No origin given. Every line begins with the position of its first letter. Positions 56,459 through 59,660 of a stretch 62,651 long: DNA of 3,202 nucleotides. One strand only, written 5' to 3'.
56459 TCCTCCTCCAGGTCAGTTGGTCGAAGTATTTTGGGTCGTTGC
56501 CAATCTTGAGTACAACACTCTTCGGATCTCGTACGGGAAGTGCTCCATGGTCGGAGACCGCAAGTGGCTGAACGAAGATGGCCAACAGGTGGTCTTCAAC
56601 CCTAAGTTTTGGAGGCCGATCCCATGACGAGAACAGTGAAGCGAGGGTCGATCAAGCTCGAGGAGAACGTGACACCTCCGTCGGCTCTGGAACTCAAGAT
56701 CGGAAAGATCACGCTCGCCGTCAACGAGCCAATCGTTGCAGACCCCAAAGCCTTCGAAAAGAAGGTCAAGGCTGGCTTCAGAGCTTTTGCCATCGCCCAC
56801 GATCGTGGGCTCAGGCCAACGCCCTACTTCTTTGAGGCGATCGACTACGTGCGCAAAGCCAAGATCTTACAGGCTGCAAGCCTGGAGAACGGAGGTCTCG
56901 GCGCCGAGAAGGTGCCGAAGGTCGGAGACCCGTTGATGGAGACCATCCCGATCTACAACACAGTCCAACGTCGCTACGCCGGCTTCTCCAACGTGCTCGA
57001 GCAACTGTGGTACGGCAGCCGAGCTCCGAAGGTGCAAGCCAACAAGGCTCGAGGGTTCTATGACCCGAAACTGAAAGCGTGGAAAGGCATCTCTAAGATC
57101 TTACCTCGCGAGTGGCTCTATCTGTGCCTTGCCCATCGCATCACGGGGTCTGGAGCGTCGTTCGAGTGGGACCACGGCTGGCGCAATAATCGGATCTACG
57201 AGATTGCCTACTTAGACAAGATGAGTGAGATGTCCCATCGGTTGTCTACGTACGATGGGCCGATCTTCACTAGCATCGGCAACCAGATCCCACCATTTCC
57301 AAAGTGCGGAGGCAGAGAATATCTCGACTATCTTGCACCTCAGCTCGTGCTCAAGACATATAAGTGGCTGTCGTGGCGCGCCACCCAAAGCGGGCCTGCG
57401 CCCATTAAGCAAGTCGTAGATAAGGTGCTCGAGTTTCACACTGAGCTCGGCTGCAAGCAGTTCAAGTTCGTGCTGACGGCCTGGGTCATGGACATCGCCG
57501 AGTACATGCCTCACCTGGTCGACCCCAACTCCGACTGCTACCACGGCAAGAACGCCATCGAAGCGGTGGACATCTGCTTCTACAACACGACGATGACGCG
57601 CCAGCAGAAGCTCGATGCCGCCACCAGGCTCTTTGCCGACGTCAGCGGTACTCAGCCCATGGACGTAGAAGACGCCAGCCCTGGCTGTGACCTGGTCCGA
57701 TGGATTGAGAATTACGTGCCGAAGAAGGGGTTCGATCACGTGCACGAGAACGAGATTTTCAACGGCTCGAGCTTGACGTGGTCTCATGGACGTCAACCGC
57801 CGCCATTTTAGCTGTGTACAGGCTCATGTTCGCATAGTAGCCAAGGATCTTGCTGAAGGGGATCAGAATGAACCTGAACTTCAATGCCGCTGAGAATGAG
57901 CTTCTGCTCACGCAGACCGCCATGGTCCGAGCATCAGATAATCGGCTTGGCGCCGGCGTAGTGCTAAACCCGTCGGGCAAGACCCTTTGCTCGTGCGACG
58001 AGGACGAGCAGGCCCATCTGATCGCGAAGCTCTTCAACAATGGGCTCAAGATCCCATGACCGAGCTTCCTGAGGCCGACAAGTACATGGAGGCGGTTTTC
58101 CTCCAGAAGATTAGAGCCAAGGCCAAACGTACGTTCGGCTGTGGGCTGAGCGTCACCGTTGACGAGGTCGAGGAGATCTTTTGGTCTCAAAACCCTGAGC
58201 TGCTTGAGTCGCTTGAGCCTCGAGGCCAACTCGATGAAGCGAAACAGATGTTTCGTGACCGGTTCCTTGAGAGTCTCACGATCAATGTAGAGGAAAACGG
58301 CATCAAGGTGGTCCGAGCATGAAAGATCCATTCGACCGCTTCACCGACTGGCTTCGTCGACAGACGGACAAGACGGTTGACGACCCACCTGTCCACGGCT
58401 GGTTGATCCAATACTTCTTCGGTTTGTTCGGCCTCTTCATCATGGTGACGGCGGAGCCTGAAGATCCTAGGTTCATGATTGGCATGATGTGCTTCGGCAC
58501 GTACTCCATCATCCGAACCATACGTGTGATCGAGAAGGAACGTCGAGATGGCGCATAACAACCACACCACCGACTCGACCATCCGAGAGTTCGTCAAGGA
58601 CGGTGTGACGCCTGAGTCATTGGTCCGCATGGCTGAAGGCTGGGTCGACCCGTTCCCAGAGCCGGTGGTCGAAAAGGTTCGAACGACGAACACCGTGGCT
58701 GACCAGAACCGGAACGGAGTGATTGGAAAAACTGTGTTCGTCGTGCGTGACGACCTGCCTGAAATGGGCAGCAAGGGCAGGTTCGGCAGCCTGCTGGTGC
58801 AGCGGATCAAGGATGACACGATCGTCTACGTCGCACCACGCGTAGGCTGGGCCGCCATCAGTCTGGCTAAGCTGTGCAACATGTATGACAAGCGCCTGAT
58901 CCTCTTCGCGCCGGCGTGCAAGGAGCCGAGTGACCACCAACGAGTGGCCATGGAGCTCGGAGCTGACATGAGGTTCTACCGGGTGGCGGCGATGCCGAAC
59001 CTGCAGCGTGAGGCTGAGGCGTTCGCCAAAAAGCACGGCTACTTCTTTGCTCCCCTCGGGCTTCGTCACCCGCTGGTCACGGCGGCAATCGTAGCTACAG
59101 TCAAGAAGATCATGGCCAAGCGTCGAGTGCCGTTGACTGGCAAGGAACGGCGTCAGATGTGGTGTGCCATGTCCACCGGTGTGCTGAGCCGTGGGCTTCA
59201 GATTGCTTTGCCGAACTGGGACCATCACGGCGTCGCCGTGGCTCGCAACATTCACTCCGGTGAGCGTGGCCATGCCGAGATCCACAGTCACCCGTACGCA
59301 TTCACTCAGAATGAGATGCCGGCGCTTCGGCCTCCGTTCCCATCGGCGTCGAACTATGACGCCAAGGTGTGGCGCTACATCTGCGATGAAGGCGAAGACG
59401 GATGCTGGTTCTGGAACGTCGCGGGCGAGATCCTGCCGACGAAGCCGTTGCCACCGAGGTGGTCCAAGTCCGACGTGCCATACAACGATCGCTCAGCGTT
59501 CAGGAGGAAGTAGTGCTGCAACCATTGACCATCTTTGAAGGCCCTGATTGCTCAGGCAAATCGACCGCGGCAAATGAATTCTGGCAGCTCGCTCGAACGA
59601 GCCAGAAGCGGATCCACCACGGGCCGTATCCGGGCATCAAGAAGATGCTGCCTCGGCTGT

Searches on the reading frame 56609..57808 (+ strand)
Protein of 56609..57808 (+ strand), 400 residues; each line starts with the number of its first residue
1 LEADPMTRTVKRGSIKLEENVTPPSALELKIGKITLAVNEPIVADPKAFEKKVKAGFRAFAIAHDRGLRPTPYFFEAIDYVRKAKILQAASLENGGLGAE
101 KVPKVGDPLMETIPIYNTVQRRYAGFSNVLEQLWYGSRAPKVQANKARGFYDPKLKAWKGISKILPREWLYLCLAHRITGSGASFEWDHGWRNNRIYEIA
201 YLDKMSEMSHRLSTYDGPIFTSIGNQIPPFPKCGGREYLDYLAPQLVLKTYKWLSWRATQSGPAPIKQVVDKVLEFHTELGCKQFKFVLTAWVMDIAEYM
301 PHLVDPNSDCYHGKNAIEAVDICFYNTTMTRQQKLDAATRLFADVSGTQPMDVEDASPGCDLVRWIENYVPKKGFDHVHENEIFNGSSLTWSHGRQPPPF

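Call 11: search_protein_families(library=pfam, proteins=[window:56609-57808:+], max_evalue=0.01)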
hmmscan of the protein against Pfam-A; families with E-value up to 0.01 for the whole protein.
window:56609-57808:+ (400 aa): 0 families

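Call 12: search_protein_families(library=phrogs, proteins=[window:56609-57808:+], max_evalue=0.001)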
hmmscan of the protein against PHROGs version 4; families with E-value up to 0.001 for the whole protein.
window:56609-57808:+ (400 aa): 0 families

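Call 43: search_solved_structures(query=window:56609-57808:+, max_evalue=10, show_alignments=2)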
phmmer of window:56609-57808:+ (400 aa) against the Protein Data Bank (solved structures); distinct sequences matched with E-value up to 10: 0.

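Call 65: search_protein_families(library=pfam, proteins=[window:56609-57808:+], max_evalue=5)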
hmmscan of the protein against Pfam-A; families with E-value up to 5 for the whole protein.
window:56609-57808:+ (400 aa): 0 families

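Call 66: find_homologous_proteins(query=window:56609-57808:+, max_evalue=0.001)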
Query window:56609-57808:+ (400 aa): 419 proteins with E <= 0.001 among 2719 candidates; the best 120 are listed.
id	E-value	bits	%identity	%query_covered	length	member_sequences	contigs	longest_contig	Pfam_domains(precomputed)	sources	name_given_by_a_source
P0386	1.8e-276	934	100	99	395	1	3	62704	-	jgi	-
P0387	6.5e-186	636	72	98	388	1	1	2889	-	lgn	-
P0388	7.9e-182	623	71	98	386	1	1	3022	-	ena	-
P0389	1.2e-169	583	67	98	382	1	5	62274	-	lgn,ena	-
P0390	1.0e-165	570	64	99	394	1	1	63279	-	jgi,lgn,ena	-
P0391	4.0e-165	568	69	91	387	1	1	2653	-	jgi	jgi:hypothetical protein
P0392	3.6e-164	565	65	99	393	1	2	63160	-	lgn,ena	-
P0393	3.3e-159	548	67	90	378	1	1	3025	-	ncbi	-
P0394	3.5e-157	542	65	93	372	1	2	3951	-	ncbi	-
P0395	1.8e-156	539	66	91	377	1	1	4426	-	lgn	-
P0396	1.8e-148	513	63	92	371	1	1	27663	-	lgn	-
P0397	4.4e-147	508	62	91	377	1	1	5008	-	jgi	jgi:hypothetical protein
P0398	2.5e-145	503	63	90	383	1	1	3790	-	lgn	-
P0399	6.0e-144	498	64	88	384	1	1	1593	-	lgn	-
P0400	7.6e-144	498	62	88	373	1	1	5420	-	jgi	jgi:hypothetical protein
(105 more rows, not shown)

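Call 68: search_solved_structures(query=A6, max_evalue=10, show_alignments=2)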
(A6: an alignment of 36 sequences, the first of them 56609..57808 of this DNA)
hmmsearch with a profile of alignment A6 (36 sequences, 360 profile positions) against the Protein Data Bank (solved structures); distinct sequences matched with E-value up to 10: 8.
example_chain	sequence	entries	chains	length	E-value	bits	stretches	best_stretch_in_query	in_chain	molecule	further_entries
2qtm_A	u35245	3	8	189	0.022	17.1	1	182-266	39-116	Nicotinate (Nicotinamide) nucleotide adenylyltransferase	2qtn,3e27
2qtr_A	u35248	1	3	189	0.028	16.7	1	182-266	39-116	Probable nicotinate-nucleotide adenylyltransferase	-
3hfj_A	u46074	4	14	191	0.029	16.7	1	182-266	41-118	Nicotinate (Nicotinamide) nucleotide adenylyltransferase | nicotinate-nucleotide adenylyltransferase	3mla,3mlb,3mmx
3dv2_A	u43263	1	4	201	0.032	16.6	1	182-266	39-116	Nicotinate (Nicotinamide) nucleotide adenylyltransferase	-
4hpq_C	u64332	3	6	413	0.26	13.6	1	157-220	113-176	Atg17 | KLTH0D15642p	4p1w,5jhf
3lme_A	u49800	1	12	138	1.8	10.8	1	222-266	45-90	Possible translation initiation inhibitor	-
6vfh_A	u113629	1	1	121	4.6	9.5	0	39-63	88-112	T33_dn10A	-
6vfi_B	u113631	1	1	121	4.7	9.5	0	40-61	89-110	O43_dn18B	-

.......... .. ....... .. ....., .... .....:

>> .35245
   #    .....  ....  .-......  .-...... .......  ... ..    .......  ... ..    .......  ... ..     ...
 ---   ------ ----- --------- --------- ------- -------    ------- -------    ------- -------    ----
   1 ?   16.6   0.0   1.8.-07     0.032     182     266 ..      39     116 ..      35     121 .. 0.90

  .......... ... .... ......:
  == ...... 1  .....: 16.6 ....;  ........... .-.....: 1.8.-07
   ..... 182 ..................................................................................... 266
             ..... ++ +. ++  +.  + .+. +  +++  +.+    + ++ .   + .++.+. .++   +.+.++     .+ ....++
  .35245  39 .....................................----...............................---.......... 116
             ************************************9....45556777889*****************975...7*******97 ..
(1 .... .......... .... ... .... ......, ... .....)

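Call 71: search_protein_families(library=ncbifam, proteins=[window:56609-57808:+], max_evalue=0.01)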
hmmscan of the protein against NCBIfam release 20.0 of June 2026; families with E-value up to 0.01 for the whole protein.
window:56609-57808:+ (400 aa): 0 families

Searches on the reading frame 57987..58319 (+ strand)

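Call 11: search_protein_families(library=pfam, proteins=[window:57987-58319:+], max_evalue=0.01)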
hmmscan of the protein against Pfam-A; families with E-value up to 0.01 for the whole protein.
window:57987-58319:+ (111 aa): 0 families

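Call 12: search_protein_families(library=phrogs, proteins=[window:57987-58319:+], max_evalue=0.001)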
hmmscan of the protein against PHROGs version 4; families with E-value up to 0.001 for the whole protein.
window:57987-58319:+ (111 aa): 0 families

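Call 65: search_protein_families(library=pfam, proteins=[window:57987-58319:+], max_evalue=5)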
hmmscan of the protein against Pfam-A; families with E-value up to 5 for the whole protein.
window:57987-58319:+ (111 aa): 2 families
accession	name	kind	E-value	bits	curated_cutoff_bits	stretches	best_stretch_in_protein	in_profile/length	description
PF13043.11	DUF3903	-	0.078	13.3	26.4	1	39-65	10-36/40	Domain of unknown function (DUF3903)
PF16805.11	Trans_coact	-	0.14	12.4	25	0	14-47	25-58/73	Phage late-transcription coactivator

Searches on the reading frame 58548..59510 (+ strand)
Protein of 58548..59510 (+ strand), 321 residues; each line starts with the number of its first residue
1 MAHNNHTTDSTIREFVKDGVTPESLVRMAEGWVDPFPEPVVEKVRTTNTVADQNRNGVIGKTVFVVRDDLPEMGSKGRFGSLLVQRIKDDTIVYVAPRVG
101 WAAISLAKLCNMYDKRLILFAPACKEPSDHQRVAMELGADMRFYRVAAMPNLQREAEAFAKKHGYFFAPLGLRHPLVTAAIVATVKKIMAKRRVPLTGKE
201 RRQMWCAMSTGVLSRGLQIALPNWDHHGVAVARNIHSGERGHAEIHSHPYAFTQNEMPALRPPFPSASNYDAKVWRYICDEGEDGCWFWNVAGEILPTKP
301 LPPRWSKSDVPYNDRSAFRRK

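Call 11: search_protein_families(library=pfam, proteins=[window:58548-59510:+], max_evalue=0.01)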
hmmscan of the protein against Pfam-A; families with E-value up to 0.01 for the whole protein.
window:58548-59510:+ (321 aa): 1 family
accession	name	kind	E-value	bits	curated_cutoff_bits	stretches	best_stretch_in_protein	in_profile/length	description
PF00291.31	PALP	-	3.7e-06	26.9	35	1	59-276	20-235/295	Pyridoxal-phosphate dependent enzyme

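Call 12: search_protein_families(library=phrogs, proteins=[window:58548-59510:+], max_evalue=0.001)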
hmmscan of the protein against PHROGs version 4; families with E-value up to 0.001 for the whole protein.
window:58548-59510:+ (321 aa): 1 family
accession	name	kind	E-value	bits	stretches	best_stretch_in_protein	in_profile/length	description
phrog_7093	-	other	6e-35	122.1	1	58-292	13-278/279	threonine dehydratase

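Call 71: search_protein_families(library=ncbifam, proteins=[window:58548-59510:+], max_evalue=0.01)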
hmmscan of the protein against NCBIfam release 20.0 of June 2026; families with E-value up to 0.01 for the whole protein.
window:58548-59510:+ (321 aa): 0 families
